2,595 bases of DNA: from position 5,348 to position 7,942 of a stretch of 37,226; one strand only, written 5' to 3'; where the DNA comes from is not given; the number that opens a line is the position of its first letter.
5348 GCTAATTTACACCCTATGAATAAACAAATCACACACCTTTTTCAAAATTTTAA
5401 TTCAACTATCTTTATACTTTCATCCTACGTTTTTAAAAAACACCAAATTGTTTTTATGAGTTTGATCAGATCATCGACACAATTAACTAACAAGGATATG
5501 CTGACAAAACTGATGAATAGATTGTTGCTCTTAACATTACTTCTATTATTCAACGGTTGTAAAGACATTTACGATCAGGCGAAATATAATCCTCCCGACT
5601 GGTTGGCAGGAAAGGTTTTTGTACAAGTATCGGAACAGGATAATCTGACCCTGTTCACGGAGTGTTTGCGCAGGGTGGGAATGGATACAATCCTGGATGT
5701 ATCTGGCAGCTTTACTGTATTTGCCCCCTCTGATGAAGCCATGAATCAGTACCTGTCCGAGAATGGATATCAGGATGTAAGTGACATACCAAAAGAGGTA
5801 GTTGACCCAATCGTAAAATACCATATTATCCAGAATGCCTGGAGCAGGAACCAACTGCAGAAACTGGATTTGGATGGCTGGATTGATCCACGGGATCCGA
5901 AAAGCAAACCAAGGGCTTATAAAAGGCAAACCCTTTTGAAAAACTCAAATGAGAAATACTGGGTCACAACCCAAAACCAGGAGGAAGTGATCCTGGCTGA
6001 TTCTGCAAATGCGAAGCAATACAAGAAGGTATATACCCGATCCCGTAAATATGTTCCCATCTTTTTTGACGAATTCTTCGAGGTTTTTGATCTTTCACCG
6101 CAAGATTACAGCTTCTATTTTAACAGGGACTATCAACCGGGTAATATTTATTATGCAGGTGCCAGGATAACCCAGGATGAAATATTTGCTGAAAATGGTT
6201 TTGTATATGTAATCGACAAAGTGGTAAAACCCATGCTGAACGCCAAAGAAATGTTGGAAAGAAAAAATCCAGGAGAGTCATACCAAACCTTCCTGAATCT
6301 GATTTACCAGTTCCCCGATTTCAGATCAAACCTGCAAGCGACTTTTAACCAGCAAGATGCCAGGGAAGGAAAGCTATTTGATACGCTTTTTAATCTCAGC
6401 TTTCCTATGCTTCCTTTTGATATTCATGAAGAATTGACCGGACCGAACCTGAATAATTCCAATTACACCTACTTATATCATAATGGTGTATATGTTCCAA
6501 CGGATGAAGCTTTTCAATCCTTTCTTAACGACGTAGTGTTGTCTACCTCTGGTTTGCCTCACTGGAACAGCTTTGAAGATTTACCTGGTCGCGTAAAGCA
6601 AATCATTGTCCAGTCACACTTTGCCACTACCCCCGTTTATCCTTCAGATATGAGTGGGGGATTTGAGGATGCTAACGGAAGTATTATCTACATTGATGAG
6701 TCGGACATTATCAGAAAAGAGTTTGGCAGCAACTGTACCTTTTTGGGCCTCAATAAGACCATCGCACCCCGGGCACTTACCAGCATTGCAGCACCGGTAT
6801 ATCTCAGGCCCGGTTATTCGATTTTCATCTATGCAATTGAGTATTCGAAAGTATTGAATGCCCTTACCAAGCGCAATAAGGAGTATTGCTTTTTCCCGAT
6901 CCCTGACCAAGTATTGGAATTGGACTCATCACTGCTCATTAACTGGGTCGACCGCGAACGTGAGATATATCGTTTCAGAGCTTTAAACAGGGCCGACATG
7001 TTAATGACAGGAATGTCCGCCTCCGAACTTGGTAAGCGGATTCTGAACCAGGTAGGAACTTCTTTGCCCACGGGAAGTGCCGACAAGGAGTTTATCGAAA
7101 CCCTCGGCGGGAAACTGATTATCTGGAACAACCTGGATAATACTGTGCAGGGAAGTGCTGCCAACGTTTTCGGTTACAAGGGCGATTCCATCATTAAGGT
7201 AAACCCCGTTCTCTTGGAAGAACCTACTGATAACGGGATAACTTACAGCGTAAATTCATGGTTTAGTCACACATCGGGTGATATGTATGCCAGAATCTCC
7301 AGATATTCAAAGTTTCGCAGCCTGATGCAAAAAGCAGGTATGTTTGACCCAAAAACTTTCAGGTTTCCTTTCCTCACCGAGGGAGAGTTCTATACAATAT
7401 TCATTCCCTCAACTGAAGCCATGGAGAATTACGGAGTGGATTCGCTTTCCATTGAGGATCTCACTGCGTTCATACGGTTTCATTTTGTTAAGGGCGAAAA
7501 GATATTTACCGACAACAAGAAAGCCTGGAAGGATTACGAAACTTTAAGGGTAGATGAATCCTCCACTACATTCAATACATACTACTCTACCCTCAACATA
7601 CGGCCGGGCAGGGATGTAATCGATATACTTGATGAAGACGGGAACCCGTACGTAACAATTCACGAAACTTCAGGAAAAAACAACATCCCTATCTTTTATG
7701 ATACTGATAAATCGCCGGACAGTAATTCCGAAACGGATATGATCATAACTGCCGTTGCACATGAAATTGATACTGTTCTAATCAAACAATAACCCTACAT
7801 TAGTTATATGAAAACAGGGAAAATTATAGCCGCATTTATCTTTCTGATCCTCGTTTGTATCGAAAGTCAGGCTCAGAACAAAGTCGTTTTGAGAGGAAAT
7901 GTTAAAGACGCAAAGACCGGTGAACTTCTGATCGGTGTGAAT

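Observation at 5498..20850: Duplicated FAS1-lipoprotein/SusC/SusD modules: a fasciclin-decorated outer-membrane import operon with no enzyme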

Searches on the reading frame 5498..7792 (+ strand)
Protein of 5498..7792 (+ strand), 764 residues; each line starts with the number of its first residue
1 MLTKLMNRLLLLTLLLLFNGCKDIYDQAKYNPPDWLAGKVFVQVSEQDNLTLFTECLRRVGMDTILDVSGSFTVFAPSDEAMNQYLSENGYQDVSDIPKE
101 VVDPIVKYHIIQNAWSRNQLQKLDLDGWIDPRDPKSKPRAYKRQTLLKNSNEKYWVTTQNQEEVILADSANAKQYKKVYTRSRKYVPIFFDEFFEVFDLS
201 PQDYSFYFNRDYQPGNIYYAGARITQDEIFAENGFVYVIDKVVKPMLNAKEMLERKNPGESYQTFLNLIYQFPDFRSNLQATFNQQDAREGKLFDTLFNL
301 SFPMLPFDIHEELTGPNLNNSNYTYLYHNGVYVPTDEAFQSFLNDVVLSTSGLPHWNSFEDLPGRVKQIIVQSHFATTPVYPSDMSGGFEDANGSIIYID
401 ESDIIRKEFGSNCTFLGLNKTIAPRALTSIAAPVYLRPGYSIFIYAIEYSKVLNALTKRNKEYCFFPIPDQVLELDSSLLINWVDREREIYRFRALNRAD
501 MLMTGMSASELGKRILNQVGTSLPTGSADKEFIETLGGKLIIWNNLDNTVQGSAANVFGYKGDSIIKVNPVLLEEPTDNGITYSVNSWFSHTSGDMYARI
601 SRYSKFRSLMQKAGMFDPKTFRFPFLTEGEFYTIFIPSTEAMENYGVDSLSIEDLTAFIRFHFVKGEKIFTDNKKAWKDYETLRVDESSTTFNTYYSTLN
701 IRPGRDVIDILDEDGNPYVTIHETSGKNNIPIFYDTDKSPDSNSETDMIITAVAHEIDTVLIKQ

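Call 4: search_protein_families(library=pfam, proteins=[window:5498-7792:+], max_evalue=0.01)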
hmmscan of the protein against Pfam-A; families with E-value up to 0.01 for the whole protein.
window:5498-7792:+ (764 aa): 1 family
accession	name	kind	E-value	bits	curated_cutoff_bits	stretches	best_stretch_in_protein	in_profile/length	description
PF02469.27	Fasciclin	-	7.8e-24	84.7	22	2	49-135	2-76/123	Fasciclin domain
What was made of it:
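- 5498..7792 (+): FAS1a: 764-aa surface lipoprotein made of four tandem FAS1 domains (about residues 40-245, 250-420, 430-590, 595-760), with no CBM-like module. PF02469 E 8e-24 (call 4).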

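Call 6: search_protein_families(library=ncbifam, proteins=[window:5498-7792:+], max_evalue=0.01)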
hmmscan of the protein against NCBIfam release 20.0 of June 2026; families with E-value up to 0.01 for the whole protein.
window:5498-7792:+ (764 aa): 0 families

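Call 12: find_homologous_proteins(query=window:5498-7792:+)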
Query window:5498-7792:+ (764 aa): 833 proteins with E <= 0.001 among 8000 candidates; the best 120 are listed.
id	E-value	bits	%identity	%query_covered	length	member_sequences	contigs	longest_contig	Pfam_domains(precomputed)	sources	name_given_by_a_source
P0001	0.0e+0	1758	100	100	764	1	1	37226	PF02469.28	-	-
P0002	0.0e+0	1218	67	100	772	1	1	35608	PF02469.28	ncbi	-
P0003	0.0e+0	1125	63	99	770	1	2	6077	PF02469.28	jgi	jgi:uncharacterized surface protein with fasciclin (FAS1) repeats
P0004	0.0e+0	1106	62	100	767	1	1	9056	PF02469.28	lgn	-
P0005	0.0e+0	1099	61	98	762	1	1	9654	PF02469.28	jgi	jgi:uncharacterized surface protein with fasciclin (FAS1) repeats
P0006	0.0e+0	1077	62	99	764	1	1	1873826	PF02469.28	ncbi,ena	-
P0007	0.0e+0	1068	61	99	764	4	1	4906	PF02469.28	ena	-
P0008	0.0e+0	1055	60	98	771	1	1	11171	PF02469.28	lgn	-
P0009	0.0e+0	1037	59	99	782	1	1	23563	PF02469.28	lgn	-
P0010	0.0e+0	1037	58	99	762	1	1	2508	PF02469.28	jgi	jgi:uncharacterized surface protein with fasciclin (FAS1) repeats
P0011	0.0e+0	1036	58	99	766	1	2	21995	PF02469.28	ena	-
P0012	1.3e-294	997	58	99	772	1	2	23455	PF02469.28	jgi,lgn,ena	-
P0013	2.2e-292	990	56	99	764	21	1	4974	PF02469.28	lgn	-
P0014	3.4e-292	989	56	100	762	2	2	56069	PF02469.28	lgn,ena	-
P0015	6.1e-291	985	57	100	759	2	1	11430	PF02469.28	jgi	-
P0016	1.3e-288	978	55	99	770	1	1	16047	PF02469.28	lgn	-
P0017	3.5e-288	976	56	99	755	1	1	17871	PF02469.28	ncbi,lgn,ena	-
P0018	6.0e-288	975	56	98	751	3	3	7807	PF02469.28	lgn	-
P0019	1.4e-281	954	54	100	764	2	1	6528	PF02469.28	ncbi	-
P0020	7.1e-281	952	56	99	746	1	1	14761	PF02469.28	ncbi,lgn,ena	-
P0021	4.0e-280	950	54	100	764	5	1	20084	PF02469.28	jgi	jgi:uncharacterized surface protein with fasciclin (FAS1) repeats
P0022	8.9e-279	945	55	100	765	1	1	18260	PF02469.28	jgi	jgi:uncharacterized surface protein with fasciclin (FAS1) repeats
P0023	1.3e-277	941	56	98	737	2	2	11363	PF02469.28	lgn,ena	-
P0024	1.3e-276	938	55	100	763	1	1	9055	PF02469.28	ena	-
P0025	1.1e-272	925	54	99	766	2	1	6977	PF02469.28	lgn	-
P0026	1.3e-272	925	54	99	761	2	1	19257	PF02469.28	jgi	-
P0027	8.3e-272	922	53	98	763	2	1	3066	PF02469.28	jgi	-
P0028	4.1e-268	910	51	100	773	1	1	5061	PF02469.28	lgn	-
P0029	1.3e-267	908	54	98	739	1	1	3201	PF02469.28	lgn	-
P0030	9.0e-266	902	55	97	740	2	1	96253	PF02469.28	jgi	jgi:uncharacterized surface protein with fasciclin (FAS1) repeats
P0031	2.1e-265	901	52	100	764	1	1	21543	PF02469.28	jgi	jgi:uncharacterized surface protein with fasciclin (FAS1) repeats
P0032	2.8e-260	884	63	78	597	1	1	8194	PF02469.28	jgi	jgi:uncharacterized surface protein with fasciclin (FAS1) repeats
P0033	1.9e-259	881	53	98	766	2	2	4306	PF02469.28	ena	-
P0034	2.3e-259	881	52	99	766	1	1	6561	PF02469.28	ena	-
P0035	1.1e-255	869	52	99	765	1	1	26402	PF02469.28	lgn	-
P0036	1.1e-254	865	50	100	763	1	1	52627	PF02469.28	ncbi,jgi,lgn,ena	-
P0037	9.4e-250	849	51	99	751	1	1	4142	PF02469.28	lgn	-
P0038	4.5e-249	847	50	100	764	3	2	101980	PF02469.28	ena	-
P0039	9.0e-249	846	50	98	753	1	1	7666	PF02469.28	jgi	-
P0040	1.7e-242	825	50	99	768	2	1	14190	PF02469.28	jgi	-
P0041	4.0e-242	824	49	99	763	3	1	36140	PF02469.28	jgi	jgi:uncharacterized surface protein with fasciclin (FAS1) repeats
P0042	2.4e-240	818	49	100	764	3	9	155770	PF02469.28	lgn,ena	-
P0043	1.4e-239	816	50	100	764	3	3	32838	PF02469.28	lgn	-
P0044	5.2e-239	814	49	100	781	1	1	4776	PF02469.28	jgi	jgi:uncharacterized surface protein with fasciclin (FAS1) repeats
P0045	1.9e-238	812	49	99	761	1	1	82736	PF02469.28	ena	-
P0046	5.6e-238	810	49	99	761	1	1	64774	PF02469.28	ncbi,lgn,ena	-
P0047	1.4e-237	809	48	98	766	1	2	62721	PF02469.28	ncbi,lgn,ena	-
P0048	1.5e-236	806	49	99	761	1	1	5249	PF02469.28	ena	-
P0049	2.3e-235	802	48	99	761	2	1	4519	PF02469.28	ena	-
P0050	1.3e-234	799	51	98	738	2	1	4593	PF02469.28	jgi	-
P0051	1.6e-234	799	49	99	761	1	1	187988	PF02469.28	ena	-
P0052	3.8e-234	798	49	98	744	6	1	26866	PF02469.28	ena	-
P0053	4.1e-234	797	48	99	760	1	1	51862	PF02469.28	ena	-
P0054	1.5e-233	796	48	100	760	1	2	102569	PF02469.28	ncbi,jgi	-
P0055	6.6e-233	793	47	99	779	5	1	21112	PF02469.28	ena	-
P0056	9.7e-233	793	49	97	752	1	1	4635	PF02469.28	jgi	jgi:uncharacterized surface protein with fasciclin (FAS1) repeats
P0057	2.6e-232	791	47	100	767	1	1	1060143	PF02469.28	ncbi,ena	-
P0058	2.8e-232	791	49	99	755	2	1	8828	PF02469.28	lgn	-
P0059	3.3e-232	791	48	99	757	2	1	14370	PF02469.28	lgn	-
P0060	4.5e-232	791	48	100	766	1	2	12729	PF02469.28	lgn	-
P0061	5.7e-232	790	48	99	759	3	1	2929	PF02469.28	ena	-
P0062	3.2e-231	788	47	100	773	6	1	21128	PF02469.28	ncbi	-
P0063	1.0e-230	786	49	98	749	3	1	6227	PF02469.28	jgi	jgi:uncharacterized surface protein with fasciclin (FAS1) repeats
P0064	1.4e-230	786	48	97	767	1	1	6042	PF02469.28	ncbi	-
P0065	3.2e-230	785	48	99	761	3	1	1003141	PF02469.28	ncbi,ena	-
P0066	3.8e-230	784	48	99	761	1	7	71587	PF02469.28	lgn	-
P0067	4.2e-230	784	49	99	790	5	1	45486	PF02469.28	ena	-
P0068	6.0e-230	784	48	100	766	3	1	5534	PF02469.28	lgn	-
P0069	9.0e-230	783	47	99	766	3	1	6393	PF02469.28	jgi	-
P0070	3.6e-229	781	48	98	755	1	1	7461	PF02469.28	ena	-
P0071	7.3e-228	777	47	97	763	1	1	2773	PF02469.28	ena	-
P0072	8.9e-227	773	47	99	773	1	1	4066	PF02469.28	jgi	jgi:uncharacterized surface protein with fasciclin (FAS1) repeats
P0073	1.4e-226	773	47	99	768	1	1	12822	PF02469.28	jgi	-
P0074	1.7e-226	772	49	97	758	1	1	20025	PF02469.28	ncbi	-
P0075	2.5e-226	772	48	98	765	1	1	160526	PF02469.28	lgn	-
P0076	3.1e-226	771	48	98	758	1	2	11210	PF02469.28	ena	-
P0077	8.8e-226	770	49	99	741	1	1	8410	PF02469.28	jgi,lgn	-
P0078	4.2e-225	768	47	99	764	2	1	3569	PF02469.28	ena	-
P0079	6.3e-225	767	56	78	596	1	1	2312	PF02469.28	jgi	jgi:hypothetical protein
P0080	6.9e-225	767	47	100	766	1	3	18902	PF02469.28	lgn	-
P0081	1.0e-224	766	47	99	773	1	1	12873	PF02469.28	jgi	jgi:uncharacterized surface protein with fasciclin (FAS1) repeats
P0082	1.3e-224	766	47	98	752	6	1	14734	PF02469.28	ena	-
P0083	2.4e-224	765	47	100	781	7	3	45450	PF02469.28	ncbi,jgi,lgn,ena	jgi:uncharacterized surface protein with fasciclin (FAS1) repeats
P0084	3.2e-224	765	46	98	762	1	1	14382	PF02469.28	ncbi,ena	-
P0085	4.0e-223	761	49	99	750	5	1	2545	PF02469.28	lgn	-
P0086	1.2e-221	756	45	98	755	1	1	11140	PF02469.28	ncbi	-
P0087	2.1e-221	755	48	98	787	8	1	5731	PF02469.28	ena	-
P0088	2.1e-221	755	46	99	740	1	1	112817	PF02469.28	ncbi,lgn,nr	ncbi:MAG: fasciclin domain-containing protein [Bacteroidales bacterium]|nr:fasciclin domain-containi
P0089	3.7e-221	755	48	100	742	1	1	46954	PF02469.28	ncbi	ncbi:MAG: fasciclin domain-containing protein [Bacteroidales bacterium]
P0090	1.6e-220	752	46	99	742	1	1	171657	PF02469.28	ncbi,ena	-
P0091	6.7e-220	750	47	98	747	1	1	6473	PF02469.28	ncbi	ncbi:fasciclin domain-containing protein, partial [Bacteroidota bacterium]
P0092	1.5e-219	749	48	97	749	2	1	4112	PF02469.28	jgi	jgi:uncharacterized surface protein with fasciclin (FAS1) repeats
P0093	1.9e-219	749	46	99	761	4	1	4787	PF02469.28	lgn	-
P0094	4.6e-219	748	46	100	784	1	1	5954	PF02469.28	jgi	jgi:uncharacterized surface protein with fasciclin (FAS1) repeats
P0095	5.5e-219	747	47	99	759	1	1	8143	PF02469.28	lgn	-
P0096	5.8e-219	747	45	100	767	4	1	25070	PF02469.28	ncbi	-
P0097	6.1e-219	747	47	99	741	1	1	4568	PF02469.28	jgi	jgi:uncharacterized surface protein with fasciclin (FAS1) repeats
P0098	5.2e-218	744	47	99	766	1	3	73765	PF02469.28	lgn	-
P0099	1.3e-217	743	46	99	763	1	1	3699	PF02469.28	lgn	-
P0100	2.1e-217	742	45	100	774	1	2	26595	PF02469.28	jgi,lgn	-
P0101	1.1e-216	740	47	99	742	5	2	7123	PF02469.28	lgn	-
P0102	2.9e-216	738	46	99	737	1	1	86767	PF02469.28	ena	-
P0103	4.7e-216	738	46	100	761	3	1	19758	PF02469.28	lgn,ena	-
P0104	1.0e-215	737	46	99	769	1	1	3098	PF02469.28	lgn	-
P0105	2.9e-215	735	46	98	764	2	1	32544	PF02469.28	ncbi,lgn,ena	-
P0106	3.4e-215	735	46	99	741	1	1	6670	PF02469.28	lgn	-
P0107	5.8e-215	734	46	100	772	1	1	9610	PF02469.28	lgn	-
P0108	8.4e-215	734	46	99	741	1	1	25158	PF02469.28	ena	-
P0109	2.2e-214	732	46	98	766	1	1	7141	PF02469.28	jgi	-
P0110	2.2e-214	732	46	99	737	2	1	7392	PF02469.28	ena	-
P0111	2.8e-214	732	54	77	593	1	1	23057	PF02469.28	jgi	jgi:uncharacterized surface protein with fasciclin (FAS1) repeats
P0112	6.1e-214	731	47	93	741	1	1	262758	PF02469.28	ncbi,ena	-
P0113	6.9e-214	731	46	99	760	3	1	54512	PF02469.28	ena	-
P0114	1.3e-213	730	46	100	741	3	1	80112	PF02469.28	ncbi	-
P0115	2.3e-213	729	46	97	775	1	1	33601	PF02469.28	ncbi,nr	ncbi:MAG: hypothetical protein GY790_00430 [Bacteroidetes bacterium]|nr:hypothetical protein [Bacter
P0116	2.4e-213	729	46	98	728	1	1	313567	PF02469.28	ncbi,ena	-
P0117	5.8e-213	728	46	100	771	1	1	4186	PF02469.28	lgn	-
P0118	7.0e-213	727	46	99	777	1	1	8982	PF02469.28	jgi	jgi:uncharacterized surface protein with fasciclin (FAS1) repeats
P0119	7.6e-213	727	47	97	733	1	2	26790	PF02469.28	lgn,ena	-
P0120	1.1e-212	727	46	99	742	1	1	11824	PF02469.28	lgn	-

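Call 13: find_encoding_contigs(protein=P0006, flank=10000, max_places=2)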
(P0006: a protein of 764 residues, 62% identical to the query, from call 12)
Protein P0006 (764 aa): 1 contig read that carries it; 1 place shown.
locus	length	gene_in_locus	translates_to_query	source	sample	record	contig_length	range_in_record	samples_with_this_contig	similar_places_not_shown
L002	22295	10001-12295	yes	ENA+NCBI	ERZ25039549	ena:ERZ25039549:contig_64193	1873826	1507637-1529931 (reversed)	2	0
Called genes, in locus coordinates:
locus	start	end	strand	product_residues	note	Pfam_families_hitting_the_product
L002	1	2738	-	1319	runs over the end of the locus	PF22352:K319L-like_PKD (weak), PF18962:Por_Secre_tail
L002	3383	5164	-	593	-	PF26410:GH5_mannosidase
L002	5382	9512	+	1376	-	PF15902:Sortilin-Vps10 (faint), PF02012:BNR (faint), PF13385:Laminin_G_3, PF02210:Laminin_G_2 (weak), PF13620:CarboxypepD_reg (faint), PF18962:Por_Secre_tail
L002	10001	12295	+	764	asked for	PF02469:Fasciclin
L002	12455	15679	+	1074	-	PF13620:CarboxypepD_reg, PF13715:CarbopepD_reg_2, PF07715:Plug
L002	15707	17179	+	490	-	PF14322:SusD-like_3, PF07980:SusD_RagB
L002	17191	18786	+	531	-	PF02469:Fasciclin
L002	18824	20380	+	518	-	PF02469:Fasciclin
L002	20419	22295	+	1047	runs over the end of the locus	PF13715:CarbopepD_reg_2 (faint), PF07715:Plug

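Call 14: find_encoding_contigs(protein=P0057, flank=10000, max_places=2)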
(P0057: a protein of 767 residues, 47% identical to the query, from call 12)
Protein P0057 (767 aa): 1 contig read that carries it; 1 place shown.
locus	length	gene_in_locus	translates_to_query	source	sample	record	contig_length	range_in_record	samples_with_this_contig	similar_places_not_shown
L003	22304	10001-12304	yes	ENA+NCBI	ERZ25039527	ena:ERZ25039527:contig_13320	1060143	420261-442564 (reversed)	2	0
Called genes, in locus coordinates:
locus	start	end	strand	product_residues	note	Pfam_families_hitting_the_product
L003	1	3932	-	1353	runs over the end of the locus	PF07494:Reg_prop (faint), PF23748:Beta-prop_LRRK2 (faint), PF07495:Y_Y_Y, PF00512:HisKA, PF02518:HATPase_c, PF00072:Response_reg, PF00165:HTH_AraC (faint), PF12833:HTH_18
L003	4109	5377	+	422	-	PF14307:Glyco_tran_WbsX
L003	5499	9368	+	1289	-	PF00932:LTD (faint), PF18962:Por_Secre_tail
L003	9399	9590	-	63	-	-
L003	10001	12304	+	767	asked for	PF02469:Fasciclin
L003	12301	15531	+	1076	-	PF13620:CarboxypepD_reg (weak), PF13715:CarbopepD_reg_2, PF07715:Plug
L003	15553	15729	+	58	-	-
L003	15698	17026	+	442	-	PF14322:SusD-like_3, PF07980:SusD_RagB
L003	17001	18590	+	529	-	PF02469:Fasciclin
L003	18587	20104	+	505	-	PF02469:Fasciclin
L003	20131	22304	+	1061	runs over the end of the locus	PF13620:CarboxypepD_reg (faint), PF07715:Plug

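Call 15: find_encoding_contigs(protein=P0116, flank=10000, max_places=2)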
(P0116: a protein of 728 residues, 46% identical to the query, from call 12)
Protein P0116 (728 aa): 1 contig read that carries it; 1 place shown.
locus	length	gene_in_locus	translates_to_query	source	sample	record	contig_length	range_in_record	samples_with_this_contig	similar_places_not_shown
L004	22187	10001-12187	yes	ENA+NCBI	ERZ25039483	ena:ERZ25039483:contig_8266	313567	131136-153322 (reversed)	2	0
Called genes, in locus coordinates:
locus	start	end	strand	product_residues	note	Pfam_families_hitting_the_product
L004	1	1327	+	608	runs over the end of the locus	PF16586:DUF5060, PF12904:Collagen_bind_2 (weak)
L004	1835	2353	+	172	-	PF00932:LTD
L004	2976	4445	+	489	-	PF00370:FGGY_N, PF02782:FGGY_C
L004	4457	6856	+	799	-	PF08531:Bac_rhamnosid_N (weak), PF17389:Bac_rhamnosid6H, PF17390:Bac_rhamnosid_C (weak)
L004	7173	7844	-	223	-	PF03006:HlyIII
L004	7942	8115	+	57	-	-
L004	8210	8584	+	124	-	-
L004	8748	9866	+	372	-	-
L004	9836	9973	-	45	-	-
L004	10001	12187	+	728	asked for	PF02469:Fasciclin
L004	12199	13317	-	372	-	PF02469:Fasciclin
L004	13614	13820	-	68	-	-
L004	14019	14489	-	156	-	PF01948:PyrI, PF02748:PyrI_C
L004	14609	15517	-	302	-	PF02729:OTCace_N, PF00185:OTCace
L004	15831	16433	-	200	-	PF01205:Impact_N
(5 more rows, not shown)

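Call 21: search_solved_structures(query=window:5498-7792:+, max_evalue=1)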
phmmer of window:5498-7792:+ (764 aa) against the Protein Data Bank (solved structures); distinct sequences matched with E-value up to 1: 14.
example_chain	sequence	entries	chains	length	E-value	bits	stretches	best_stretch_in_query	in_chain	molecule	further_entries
5nv6_A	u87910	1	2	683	3.6e-07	32.2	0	48-115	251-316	Transforming growth factor-beta-induced protein ig-h3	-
7asg_A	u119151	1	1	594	4.3e-07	31.9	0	48-115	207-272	Transforming growth factor-beta-induced protein ig-h3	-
7as7_A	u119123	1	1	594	7.4e-07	31.1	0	48-115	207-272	Transforming growth factor-beta-induced protein ig-h3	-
7asc_A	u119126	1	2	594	2.3e-06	29.5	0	48-115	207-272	Transforming growth factor-beta-induced protein ig-h3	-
6tjv_Q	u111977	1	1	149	0.0015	20.1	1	58-124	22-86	Tll0220 protein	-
2mxa_A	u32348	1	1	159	0.0017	20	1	58-125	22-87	NDH-1 complex sensory subunit CupS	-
1w7d_A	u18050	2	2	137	0.0057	18.3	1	52-113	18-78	BETA-IG-H3/FASCICLIN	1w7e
5y6p_A1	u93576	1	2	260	0.0063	18.1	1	54-116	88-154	LRC6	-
6kgx_bH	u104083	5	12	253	0.032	15.8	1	46-118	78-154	LRC6 | FAS1 domain-containing protein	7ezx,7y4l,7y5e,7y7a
9oek_A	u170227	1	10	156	0.039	15.5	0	47-110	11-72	Transforming growth factor-beta-induced protein ig-h3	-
1x3b_A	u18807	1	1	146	0.2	13.2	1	47-110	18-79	Transforming growth factor-beta induced protein IG-H3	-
2ltb_A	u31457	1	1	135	0.27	12.7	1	47-110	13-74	Transforming growth factor-beta-induced protein ig-h3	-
2ltc_A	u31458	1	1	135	0.3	12.6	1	47-110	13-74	Transforming growth factor-beta-induced protein ig-h3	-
2vxp_A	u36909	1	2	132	0.53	11.7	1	48-110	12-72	TRANSFORMING GROWTH FACTOR-BETA-INDUCED PROTEIN IG-H3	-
